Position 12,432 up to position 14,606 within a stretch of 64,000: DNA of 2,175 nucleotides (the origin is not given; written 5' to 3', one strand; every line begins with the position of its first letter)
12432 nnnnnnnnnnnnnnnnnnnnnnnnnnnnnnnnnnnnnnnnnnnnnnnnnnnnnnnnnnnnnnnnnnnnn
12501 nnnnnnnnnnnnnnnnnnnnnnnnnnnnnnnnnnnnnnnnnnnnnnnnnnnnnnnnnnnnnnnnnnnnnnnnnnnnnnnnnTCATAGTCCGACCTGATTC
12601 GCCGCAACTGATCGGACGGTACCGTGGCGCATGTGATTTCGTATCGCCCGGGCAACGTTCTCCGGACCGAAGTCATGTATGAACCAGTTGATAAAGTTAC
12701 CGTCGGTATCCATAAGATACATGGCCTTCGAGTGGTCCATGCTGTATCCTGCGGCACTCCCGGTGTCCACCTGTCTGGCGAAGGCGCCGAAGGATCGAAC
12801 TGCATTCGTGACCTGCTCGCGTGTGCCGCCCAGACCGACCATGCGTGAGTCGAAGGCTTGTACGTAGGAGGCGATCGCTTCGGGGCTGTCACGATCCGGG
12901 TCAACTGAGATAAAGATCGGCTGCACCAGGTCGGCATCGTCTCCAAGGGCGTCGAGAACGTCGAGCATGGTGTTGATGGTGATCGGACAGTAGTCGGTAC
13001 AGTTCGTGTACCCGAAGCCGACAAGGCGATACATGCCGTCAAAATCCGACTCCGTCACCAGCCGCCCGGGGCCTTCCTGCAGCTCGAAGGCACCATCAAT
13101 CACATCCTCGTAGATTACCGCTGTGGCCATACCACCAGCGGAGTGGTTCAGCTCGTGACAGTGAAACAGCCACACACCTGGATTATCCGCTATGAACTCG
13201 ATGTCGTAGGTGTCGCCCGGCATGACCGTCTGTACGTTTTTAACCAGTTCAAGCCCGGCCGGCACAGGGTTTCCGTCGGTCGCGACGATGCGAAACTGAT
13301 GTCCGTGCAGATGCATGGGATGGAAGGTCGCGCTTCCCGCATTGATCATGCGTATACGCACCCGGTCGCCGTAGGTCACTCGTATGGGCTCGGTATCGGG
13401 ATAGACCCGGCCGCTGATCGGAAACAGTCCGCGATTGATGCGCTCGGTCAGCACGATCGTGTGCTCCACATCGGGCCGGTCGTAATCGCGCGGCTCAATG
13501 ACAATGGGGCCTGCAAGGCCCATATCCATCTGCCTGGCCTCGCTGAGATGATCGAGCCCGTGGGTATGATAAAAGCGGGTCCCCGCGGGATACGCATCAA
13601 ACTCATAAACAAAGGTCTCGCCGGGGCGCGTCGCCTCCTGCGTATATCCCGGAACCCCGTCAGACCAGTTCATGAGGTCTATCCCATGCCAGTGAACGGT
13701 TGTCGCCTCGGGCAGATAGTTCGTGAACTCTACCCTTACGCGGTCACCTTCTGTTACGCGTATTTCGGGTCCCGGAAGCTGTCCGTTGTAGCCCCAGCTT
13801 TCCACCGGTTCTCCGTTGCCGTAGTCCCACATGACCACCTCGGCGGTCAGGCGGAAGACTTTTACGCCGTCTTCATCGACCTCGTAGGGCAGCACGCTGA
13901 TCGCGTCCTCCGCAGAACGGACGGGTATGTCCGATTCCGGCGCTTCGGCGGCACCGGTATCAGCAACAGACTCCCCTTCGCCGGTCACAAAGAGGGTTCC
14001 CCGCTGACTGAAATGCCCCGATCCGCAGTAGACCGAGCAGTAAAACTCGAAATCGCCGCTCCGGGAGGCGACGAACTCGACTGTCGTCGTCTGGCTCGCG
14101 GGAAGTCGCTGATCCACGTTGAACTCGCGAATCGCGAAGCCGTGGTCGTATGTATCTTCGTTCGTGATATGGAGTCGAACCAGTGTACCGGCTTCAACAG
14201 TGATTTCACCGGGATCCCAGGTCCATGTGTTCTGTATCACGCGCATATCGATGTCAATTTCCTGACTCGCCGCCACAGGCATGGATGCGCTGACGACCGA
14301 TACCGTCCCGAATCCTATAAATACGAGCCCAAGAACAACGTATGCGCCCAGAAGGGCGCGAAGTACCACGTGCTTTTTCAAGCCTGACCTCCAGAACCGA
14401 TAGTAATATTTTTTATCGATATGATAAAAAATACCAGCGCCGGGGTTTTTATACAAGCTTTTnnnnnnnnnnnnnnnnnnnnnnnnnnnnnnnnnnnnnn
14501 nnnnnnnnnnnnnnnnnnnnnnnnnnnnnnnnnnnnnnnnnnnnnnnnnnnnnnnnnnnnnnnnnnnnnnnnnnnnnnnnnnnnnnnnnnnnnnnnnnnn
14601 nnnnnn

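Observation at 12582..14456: One polypeptide fusing a CuA-type cupredoxin, a compact multicopper-oxidase core and a Sco1/SenC copper chaperone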

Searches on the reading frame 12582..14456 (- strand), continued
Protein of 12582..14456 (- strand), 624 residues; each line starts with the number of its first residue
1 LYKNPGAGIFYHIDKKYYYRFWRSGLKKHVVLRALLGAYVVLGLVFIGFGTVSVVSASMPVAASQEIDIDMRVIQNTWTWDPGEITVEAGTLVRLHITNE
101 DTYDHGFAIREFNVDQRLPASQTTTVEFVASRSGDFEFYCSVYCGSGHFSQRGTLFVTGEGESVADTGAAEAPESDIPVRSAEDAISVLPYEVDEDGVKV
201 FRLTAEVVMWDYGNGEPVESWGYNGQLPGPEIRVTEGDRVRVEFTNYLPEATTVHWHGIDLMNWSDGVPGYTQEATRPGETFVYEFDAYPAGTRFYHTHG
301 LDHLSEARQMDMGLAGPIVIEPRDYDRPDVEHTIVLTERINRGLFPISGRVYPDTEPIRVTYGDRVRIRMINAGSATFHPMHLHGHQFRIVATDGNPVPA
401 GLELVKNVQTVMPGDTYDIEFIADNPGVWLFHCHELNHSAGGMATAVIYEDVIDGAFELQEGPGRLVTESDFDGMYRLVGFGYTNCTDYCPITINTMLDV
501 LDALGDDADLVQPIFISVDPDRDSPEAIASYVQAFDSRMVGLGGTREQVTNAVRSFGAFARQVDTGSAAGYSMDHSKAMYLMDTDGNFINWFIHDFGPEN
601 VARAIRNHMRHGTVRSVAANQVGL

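Call 35: predict_structure(alignment_id=A2)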
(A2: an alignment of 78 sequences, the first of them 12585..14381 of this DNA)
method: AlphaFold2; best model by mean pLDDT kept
length: 599 residues; sequences in the alignment: 78
mean_pLDDT: 91.8   pTM: 0.76
mean pLDDT of the five models: 91.8, 91.6, 91.3, 90.6, 90.5
residues with pLDDT >= 90: 487; 70-90: 77; 50-70: 16; < 50: 19
segments of 3 or more residues with pLDDT < 50: 141-148, 589-599
pLDDT, mean of each block of 10 residues (from residue 1): 88 96 89 80 96 91 95 95 95 97 93 85 79 75 48 94 98 98 93 95 98 98 98 95 94 98 98 94 94 97 98 91 94 96 97 96 98 97 98 98 95 91 92 95 97 97 92 96 97 97 97 97 97 95 92 94 84 87 72 32
secondary structure, 60 per line:
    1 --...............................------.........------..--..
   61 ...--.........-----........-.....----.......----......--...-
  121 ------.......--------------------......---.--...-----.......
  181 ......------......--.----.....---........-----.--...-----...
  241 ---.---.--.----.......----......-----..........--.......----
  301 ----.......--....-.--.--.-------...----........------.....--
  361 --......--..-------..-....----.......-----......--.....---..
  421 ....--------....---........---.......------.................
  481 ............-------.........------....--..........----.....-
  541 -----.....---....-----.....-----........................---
elements in order: H3-33 E40-48 E59-63 E66-74 E80-84 E89-93 E98-104 E109-114 E127-133 E154-156 E166-168 E174-186 E193-198 E206-210 E214-221 E230-232 E256-262 E267-272 H278-287 E290-296 E305-311 E333-335 E340-347 E354-358 E363-368 E383-386 E391-397 E403-408 H411-415 E419-424 E433-436 E440-443 H444-447 E451-457 H464-485 E486-492 H500-508 E515-518 H521-530 E535-539 E546-550 E554-557 E563-567 H573-596

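Call 39: fold_search(model_id=the predicted structure, library=pdb)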
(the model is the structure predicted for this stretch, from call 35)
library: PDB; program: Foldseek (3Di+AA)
matches with E <= 10: 1745; with E <= 0.001: 983
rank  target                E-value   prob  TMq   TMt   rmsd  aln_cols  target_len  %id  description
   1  3g5w_A                3.5e-25  1.00  0.39  0.72   2.4       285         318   32  Crystal structure of Blue Copper Oxidase from Nitrosomonas europaea (released 2009-02-17)
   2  2zwn_B                5.6e-25  1.00  0.39  0.72   2.2       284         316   32  Crystal structure of the novel two-domain type laccase from a metagenome (released 2009-04-07)
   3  2dv6_A                9.3e-25  1.00  0.39  0.53  13.9       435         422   18  Crystal structure of nitrite reductase from Hyphomicrobium denitrificans (released 2007-02-20)
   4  2zwn_A                1.4e-24  1.00  0.39  0.73   2.3       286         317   31  Crystal structure of the novel two-domain type laccase from a metagenome (released 2009-04-07)
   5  6tfo_C                3.0e-24  1.00  0.39  0.54  13.7       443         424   20  Crystal structure of as isolated three-domain copper-containing nitrite reductase from Hyphomicrobium denitrificans st (released 2020-06-10)
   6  6tfd_A                3.4e-24  1.00  0.39  0.54  13.5       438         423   19  Crystal structure of nitrite and NO bound three-domain copper-containing nitrite reductase from Hyphomicrobium denitri (released 2020-06-10)
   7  6tfo_B                9.4e-24  1.00  0.39  0.53  13.7       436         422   19  Crystal structure of as isolated three-domain copper-containing nitrite reductase from Hyphomicrobium denitrificans st (released 2020-06-10)
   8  7rab_F                5.9e-23  1.00  0.40  0.77   2.9       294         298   28  Crystal structure of a dodecameric multicopper oxidase from M. hydrothermalis in a cubic lattice (released 2021-10-20)
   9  7rab_A                6.2e-23  1.00  0.39  0.76   3.0       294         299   27  Crystal structure of a dodecameric multicopper oxidase from M. hydrothermalis in a cubic lattice (released 2021-10-20)
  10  3gdc_A                2.5e-22  1.00  0.40  0.81   2.7       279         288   25  Crystal structure of multicopper oxidase (released 2010-03-09)
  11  3gdc_C                3.1e-22  1.00  0.40  0.82   2.7       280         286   25  Crystal structure of multicopper oxidase (released 2010-03-09)
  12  3gdc_B                3.6e-22  1.00  0.40  0.80   3.1       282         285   25  Crystal structure of multicopper oxidase (released 2010-03-09)
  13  6vow                  1.8e-21  1.00  0.37  0.54  16.6       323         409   25  Crystal structure of multi-copper oxidase from Pseudomonas Thermotolerans (released 2021-02-03)
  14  5n0k                  2.1e-21  1.00  0.34  0.20  16.6       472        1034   16  Rat ceruloplasmin orthorhombic form (released 2017-12-13)
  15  9cck_A                2.4e-21  1.00  0.38  0.55  23.9       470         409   18  Multi-copper oxidase with a C-terminal cupredoxin domain from Nitrosopumilus maritimus (released 2025-02-05)
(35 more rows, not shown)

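Call 45: find_encoding_contigs(protein=P0012, flank=9000, max_places=1)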
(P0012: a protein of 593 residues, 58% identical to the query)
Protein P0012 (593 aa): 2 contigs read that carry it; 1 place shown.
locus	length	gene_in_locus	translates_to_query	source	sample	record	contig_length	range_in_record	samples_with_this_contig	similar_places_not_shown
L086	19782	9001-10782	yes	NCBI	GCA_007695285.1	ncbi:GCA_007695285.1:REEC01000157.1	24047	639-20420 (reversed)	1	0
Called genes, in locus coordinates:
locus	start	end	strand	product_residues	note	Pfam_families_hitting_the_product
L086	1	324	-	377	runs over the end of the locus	PF02746:MR_MLE_N, PF13378:MR_MLE_C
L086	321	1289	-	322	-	PF00701:DHDPS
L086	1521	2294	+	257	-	PF00106:adh_short, PF08659:KR, PF13561:adh_short_C2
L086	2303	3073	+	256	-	PF09339:HTH_IclR, PF01614:IclR_C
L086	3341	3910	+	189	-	PF03351:DOMON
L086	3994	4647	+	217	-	-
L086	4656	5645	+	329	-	PF00701:DHDPS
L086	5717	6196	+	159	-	PF00254:FKBP_C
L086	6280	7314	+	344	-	PF00331:Glyco_hydro_10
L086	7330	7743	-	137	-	-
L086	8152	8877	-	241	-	-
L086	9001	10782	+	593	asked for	PF23509:MSMEG_3727_PQQ-assoc (faint), PF00116:COX2 (faint), PF13473:Cupredoxin_1, PF07732:Cu-oxidase_3, PF00394:Cu-oxidase, PF07731:Cu-oxidase_2, PF02630:SCO1-SenC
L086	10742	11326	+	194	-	PF04314:LpqE-like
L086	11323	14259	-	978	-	-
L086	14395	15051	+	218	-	PF00849:PseudoU_synth_2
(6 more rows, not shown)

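Call 72: find_encoding_contigs(protein=P0026, flank=5000, max_places=2)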
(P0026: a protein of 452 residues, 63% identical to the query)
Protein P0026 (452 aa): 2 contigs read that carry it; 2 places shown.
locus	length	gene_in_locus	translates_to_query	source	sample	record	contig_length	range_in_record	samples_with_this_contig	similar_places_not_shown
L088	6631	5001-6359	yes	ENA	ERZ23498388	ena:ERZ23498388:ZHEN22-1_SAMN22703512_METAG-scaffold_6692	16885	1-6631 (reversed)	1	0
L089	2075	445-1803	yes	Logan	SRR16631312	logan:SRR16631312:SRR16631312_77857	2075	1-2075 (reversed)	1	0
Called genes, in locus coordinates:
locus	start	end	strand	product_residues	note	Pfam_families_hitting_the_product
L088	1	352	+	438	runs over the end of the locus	PF06808:DctM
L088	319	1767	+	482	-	PF07969:Amidohydro_3 (weak), PF01979:Amidohydro_1 (weak)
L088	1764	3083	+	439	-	PF01546:Peptidase_M20, PF07687:M20_dimer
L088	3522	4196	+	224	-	PF09335:VTT_dom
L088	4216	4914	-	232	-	PF01794:Ferric_reduct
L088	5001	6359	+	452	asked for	PF13473:Cupredoxin_1, PF23509:MSMEG_3727_PQQ-assoc (weak), PF00116:COX2 (faint), PF07732:Cu-oxidase_3, PF00394:Cu-oxidase, PF07731:Cu-oxidase_2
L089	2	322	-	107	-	?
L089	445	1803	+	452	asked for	PF13473:Cupredoxin_1, PF23509:MSMEG_3727_PQQ-assoc (weak), PF00116:COX2 (faint), PF07732:Cu-oxidase_3, PF00394:Cu-oxidase, PF07731:Cu-oxidase_2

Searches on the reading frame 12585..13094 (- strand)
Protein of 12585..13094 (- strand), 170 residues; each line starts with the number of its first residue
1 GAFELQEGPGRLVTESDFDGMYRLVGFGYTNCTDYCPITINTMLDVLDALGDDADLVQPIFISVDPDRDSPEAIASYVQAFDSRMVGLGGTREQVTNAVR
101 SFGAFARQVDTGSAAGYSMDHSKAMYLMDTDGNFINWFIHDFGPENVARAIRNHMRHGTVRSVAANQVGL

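Call 41: search_solved_structures(query=window:12585-13094:-, max_evalue=0.00001, show_alignments=2)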
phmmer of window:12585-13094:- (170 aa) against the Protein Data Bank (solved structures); distinct sequences matched with E-value up to 0.00001: 15.
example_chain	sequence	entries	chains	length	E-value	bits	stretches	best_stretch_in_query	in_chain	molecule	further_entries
4wbr_D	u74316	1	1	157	1e-33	119.8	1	1-153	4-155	Blr1131 protein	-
4wbj_A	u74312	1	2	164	1.2e-33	119.5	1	1-153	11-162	Blr1131 protein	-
4txo_D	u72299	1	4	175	3.9e-32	114.6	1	1-153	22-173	Blr1131 protein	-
1wp0_A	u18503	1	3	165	1.3e-30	109.7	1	1-157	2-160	SCO1 protein homolog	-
2gqk_A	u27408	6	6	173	1.5e-30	109.5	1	1-157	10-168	SCO1 protein homolog, mitochondrial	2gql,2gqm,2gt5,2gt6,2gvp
2ggt_A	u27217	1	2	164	1.7e-30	109.3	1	1-156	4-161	SCO1 protein homolog, mitochondrial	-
2hrf_A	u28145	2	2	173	3.8e-29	104.9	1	1-157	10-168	SCO1 protein homolog, mitochondrial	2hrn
2rli_A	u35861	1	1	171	8.7e-29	103.7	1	1-156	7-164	SCO2 protein homolog, mitochondrial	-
6n5u_A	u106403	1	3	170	1.6e-24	89.9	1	1-146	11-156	Protein SCO1 homolog 1, mitochondrial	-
2b7j_A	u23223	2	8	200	1.6e-21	80.1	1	1-155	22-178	SCO1 protein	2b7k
2k6v_A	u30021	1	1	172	2.9e-19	72.8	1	7-135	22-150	Putative cytochrome c oxidase assembly protein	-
4bpy_A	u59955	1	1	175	2.6e-12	50.2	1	20-104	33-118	SCO PROTEIN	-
4hde_A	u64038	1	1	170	4.5e-07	33.1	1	7-136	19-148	SCO1/SenC family lipoprotein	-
1on4_A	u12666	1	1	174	1.1e-06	31.8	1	3-136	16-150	Sco1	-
1xzo_A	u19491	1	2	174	1.1e-06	31.8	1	3-136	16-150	Hypothetical protein ypmQ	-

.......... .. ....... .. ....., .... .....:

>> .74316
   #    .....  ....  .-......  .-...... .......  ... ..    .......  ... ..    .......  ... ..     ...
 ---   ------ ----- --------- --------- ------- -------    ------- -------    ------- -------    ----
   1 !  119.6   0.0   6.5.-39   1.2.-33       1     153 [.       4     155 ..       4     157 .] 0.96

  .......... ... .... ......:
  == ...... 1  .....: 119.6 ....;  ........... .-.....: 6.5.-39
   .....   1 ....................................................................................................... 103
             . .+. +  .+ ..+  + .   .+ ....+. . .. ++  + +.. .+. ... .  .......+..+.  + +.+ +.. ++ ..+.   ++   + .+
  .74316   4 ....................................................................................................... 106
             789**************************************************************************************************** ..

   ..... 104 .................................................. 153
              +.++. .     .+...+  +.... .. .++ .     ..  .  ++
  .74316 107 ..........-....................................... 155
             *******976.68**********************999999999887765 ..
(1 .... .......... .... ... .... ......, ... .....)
